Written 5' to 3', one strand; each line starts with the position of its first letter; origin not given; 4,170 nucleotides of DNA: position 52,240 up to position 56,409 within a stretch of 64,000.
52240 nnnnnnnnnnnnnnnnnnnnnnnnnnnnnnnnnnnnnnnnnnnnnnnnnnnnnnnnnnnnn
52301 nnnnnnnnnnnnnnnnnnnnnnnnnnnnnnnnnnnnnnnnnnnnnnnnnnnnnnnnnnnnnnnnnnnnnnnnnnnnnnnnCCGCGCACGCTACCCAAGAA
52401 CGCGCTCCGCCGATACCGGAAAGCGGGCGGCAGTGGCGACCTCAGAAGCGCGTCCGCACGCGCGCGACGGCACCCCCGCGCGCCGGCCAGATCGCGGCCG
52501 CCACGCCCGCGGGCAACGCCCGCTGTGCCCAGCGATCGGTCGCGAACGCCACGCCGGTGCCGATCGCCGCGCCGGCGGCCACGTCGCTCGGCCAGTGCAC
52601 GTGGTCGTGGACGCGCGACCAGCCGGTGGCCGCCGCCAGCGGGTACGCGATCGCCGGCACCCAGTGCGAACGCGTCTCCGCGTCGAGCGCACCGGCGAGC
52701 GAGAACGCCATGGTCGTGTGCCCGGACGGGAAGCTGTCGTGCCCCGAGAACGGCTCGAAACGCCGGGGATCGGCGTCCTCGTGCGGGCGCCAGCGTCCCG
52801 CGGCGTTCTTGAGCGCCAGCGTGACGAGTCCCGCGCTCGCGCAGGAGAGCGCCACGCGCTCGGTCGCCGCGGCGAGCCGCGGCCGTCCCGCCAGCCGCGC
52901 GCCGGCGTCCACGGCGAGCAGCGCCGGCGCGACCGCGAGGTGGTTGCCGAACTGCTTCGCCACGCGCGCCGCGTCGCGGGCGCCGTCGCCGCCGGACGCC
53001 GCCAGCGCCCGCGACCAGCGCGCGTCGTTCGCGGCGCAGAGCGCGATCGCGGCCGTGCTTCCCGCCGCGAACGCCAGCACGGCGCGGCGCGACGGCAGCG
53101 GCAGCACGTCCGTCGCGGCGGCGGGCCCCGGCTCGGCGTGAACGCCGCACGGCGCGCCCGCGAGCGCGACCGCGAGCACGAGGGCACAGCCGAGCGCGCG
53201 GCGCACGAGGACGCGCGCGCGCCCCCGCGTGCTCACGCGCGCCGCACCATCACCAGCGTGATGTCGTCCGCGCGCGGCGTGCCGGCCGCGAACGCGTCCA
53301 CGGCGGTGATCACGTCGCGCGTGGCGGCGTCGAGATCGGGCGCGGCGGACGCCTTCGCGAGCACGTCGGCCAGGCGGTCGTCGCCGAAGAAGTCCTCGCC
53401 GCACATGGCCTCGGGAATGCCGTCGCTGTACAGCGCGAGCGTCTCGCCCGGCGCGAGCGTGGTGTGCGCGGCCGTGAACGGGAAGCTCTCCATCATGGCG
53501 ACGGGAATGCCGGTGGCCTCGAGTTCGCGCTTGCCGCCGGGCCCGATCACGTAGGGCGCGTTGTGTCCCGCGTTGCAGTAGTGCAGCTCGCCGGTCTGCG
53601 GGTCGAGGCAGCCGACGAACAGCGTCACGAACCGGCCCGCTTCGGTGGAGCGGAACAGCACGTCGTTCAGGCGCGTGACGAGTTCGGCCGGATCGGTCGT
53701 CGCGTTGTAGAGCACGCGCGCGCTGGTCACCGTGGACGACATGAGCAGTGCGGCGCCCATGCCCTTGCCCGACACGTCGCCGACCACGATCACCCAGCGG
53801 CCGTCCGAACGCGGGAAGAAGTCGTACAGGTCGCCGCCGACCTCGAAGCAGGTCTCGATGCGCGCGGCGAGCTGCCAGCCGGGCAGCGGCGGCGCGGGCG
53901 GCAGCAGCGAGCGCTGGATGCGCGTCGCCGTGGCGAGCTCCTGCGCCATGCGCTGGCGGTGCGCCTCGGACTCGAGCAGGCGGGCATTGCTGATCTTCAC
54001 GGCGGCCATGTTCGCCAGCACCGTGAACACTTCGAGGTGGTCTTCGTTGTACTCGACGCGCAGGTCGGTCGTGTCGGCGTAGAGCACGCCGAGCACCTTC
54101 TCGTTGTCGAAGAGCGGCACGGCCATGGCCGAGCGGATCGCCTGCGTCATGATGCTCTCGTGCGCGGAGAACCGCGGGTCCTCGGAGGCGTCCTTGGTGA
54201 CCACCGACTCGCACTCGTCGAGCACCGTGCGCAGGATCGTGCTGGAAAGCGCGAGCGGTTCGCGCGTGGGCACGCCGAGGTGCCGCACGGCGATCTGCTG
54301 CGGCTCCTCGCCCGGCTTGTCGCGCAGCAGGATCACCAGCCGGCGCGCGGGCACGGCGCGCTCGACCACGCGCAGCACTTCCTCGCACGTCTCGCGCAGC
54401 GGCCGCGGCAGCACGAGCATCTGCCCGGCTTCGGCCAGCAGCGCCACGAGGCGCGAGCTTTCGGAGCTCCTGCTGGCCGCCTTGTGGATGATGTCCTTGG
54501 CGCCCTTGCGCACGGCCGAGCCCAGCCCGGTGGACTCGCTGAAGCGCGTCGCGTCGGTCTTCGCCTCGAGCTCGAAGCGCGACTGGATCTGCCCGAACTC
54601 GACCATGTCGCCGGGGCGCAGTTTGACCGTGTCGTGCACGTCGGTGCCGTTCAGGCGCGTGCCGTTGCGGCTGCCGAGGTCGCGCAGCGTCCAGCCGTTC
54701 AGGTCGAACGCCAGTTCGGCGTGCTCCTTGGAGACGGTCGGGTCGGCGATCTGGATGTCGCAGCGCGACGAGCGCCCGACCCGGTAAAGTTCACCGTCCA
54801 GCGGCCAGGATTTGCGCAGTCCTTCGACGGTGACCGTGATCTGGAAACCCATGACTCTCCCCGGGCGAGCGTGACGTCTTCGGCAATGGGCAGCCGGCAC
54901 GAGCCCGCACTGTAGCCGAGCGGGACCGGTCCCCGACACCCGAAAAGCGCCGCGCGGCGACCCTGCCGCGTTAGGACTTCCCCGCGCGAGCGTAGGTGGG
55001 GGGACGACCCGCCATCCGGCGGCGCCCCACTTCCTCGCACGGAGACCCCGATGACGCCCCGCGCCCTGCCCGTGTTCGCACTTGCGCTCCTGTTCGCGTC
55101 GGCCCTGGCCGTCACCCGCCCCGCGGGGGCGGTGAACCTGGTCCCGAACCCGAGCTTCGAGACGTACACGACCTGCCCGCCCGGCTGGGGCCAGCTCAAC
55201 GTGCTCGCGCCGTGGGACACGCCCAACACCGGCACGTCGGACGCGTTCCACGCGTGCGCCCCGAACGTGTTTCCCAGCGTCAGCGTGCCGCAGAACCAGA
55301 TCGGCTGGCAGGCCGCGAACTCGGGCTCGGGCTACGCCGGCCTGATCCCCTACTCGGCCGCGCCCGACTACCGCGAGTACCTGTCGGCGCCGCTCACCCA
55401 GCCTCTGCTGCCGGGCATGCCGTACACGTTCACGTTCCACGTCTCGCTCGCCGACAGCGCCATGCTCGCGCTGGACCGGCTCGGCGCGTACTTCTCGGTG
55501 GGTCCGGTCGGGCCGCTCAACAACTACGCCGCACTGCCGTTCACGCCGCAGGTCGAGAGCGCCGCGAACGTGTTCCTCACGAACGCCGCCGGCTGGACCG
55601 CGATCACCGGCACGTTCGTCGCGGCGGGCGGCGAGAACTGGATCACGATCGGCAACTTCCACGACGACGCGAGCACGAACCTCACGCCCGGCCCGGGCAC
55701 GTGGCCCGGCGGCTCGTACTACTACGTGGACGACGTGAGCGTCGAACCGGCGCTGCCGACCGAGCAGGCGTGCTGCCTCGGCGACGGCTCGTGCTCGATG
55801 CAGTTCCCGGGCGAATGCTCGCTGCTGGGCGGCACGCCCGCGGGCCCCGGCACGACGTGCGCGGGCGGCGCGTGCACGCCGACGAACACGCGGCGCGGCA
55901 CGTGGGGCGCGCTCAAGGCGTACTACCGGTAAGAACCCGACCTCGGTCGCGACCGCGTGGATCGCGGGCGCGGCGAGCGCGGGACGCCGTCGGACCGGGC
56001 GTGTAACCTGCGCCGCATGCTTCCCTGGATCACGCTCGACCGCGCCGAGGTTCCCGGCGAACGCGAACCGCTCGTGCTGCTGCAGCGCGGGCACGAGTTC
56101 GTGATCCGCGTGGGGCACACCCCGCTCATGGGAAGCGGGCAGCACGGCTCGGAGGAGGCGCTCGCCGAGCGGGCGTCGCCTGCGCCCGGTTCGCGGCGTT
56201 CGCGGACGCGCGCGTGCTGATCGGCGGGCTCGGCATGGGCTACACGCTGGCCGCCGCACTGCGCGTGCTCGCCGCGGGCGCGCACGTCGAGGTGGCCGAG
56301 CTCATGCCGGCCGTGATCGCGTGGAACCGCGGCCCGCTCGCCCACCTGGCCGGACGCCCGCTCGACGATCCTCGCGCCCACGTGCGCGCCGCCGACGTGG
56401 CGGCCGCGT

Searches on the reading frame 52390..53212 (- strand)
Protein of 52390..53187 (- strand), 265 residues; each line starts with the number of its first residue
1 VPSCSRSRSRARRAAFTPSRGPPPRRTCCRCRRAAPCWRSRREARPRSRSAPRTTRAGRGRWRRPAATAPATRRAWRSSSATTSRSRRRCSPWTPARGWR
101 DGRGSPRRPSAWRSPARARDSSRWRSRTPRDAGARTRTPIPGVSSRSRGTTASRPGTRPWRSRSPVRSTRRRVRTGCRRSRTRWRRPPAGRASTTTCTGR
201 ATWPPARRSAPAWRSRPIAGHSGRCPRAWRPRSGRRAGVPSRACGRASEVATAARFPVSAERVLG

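Call 10: search_protein_families(library=pfam, proteins=[window:52390-53187:-], max_evalue=0.001)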
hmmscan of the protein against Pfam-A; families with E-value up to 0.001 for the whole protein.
window:52390-53187:- (265 aa): 0 families

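Call 88: search_protein_families(library=ncbifam, proteins=[window:52442-53212:-], max_evalue=0.00001)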
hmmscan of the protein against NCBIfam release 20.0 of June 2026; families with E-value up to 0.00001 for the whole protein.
window:52442-53212:- (256 aa): 2 families
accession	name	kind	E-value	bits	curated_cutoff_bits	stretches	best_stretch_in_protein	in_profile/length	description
NF008813.0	PRK11837.1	equivalog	8.3e-09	35.6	229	1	126-217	66-160/202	undecaprenyl-diphosphate phosphatase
NF047884.1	UdeprDiPSep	equivalog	5.9e-06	26.3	250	1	158-224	117-182/188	undecaprenyl-diphosphatase SepP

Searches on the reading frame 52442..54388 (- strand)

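Call 10: search_protein_families(library=pfam, proteins=[window:52442-54388:-], max_evalue=0.001)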
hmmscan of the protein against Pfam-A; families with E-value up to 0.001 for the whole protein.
window:52442-54388:- (648 aa): 2 families
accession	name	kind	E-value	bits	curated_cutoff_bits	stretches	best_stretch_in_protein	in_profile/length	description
PF01569.27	PAP2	-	5e-23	81.7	27.2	1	512-623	5-127/130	PAP2 superfamily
PF14378.12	PAP2_3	-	5.6e-05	23.5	27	1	524-613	97-187/190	PAP2 superfamily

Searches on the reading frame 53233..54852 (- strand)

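Call 88: search_protein_families(library=ncbifam, proteins=[window:53233-54852:-], max_evalue=0.00001)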
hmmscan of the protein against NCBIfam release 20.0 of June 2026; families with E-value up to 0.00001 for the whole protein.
window:53233-54852:- (539 aa): 9 families
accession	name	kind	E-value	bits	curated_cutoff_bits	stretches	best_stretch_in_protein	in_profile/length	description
NF045505.1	RR_RssB_Pseudo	equivalog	1.2e-15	57.5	700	1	307-502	157-362/394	two-component system response regulator RssB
NF049868.1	FhaB_Rv0019c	equivalog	6.7e-14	52.2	125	1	15-88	80-153/158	FHA domain-containing protein FhaB/FipA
TIGR01817.1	nifA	equivalog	1e-12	47.6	528.85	1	139-307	7-175/534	nif-specific transcriptional activator NifA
NF041660.2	oxygluDhInhib_OdhI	equivalog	8.8e-10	38.6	200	1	17-90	52-124/130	oxoglutarate dehydrogenase inhibitor Odhl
TIGR03354.1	VI_FHA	hypoth_equivalog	1.1e-09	38.6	120.25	1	23-105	26-114/420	type VI secretion system-associated FHA domain protein TagH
TIGR02865.1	spore_II_E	equivalog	2.7e-09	35.6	490.8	1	337-537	565-762/764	stage II sporulation protein E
NF052573.1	HisKinEspAMyxo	equivalog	1e-08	33.7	1400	1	10-90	35-115/755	serine histidine kinase EspA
NF033760.1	gliding_GltG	equivalog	3e-06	26.1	650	1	14-151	17-153/650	adventurous gliding motility protein GltG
NF008283.0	PRK11061.1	equivalog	3.7e-06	25.5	583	1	199-309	67-177/748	phosphoenolpyruvate--protein phosphotransferase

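Call 89: search_protein_families(library=padloc, proteins=[window:53233-54852:-], max_evalue=0.00001)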
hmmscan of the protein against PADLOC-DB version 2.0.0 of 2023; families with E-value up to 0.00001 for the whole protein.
window:53233-54852:- (539 aa): 0 families

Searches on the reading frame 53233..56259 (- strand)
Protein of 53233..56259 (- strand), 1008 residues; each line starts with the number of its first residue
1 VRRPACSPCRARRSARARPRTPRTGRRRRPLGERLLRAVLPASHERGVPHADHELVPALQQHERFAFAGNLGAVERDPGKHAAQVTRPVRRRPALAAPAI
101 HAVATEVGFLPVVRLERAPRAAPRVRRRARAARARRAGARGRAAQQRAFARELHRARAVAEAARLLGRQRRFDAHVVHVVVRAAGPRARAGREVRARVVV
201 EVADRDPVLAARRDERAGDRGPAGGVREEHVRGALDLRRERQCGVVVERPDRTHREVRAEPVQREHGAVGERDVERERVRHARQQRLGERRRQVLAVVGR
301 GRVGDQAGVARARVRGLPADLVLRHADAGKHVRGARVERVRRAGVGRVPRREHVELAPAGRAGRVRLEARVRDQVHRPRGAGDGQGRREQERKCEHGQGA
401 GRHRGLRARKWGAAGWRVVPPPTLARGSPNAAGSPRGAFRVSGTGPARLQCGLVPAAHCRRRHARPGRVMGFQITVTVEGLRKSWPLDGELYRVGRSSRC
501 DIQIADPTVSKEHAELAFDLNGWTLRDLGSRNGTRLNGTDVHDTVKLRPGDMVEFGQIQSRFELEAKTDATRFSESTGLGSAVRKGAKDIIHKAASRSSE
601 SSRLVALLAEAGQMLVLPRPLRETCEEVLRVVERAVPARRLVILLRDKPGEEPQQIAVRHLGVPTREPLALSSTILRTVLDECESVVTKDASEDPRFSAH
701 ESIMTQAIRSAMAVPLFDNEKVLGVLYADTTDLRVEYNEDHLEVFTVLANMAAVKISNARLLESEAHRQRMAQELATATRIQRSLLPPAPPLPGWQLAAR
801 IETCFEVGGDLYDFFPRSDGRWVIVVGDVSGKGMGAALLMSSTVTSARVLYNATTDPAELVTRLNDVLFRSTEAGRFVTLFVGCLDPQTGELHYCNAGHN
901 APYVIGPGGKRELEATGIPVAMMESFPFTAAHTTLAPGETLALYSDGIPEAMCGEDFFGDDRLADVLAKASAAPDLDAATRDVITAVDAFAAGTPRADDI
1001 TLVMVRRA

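Call 10: search_protein_families(library=pfam, proteins=[window:53233-56259:-], max_evalue=0.001)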
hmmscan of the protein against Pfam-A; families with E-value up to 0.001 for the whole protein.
window:53233-56259:- (1008 aa): 6 families
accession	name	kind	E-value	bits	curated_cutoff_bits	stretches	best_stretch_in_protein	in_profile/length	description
PF07228.17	SpoIIE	-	1e-48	166.3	25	1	818-1007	1-191/192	Stage II sporulation protein E (SpoIIE)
PF00498.31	FHA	-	1.1e-20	74.3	20.7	1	492-556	1-67/67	FHA domain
PF16697.10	Yop-YscD_cpl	-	8.2e-17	61.7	33.2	1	484-562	11-90/94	Inner membrane component of T3SS, cytoplasmic domain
PF01590.32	GAF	-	3.2e-14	54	22.4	1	621-756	2-133/133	GAF domain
PF13185.12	GAF_2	-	7.8e-14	52.5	28.6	1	620-754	3-133/136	GAF domain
PF13492.12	GAF_3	-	2.3e-06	28.5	27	1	623-758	4-129/129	GAF domain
